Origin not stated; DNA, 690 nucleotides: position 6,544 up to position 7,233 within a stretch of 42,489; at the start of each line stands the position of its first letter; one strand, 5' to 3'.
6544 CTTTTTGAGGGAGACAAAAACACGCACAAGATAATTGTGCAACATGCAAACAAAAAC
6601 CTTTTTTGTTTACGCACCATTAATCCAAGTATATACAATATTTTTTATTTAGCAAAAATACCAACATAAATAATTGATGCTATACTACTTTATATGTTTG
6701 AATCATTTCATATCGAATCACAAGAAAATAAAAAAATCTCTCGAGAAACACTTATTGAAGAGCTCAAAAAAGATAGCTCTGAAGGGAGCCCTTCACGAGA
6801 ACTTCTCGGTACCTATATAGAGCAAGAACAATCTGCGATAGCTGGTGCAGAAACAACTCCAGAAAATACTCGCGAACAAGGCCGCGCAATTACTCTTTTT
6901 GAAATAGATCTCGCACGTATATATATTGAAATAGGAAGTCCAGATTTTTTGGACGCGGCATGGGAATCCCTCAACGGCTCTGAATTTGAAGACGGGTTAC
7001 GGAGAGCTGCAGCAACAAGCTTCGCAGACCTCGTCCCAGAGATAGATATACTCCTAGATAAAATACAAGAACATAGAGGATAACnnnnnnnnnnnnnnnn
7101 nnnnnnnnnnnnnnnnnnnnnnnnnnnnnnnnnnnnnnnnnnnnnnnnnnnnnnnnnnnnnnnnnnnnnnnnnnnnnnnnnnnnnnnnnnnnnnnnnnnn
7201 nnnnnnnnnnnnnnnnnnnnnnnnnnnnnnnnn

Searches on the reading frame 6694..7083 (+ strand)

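Call 9: search_protein_families(library=pfam, proteins=[window:6694-7083:+], max_evalue=1)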
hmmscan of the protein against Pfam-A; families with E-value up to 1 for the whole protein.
window:6694-7083:+ (129 aa): 1 family
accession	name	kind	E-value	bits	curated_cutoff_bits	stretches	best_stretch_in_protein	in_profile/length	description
PF06570.16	DUF1129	-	0.089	12.8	29.1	1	9-73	23-85/207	Protein of unknown function (DUF1129)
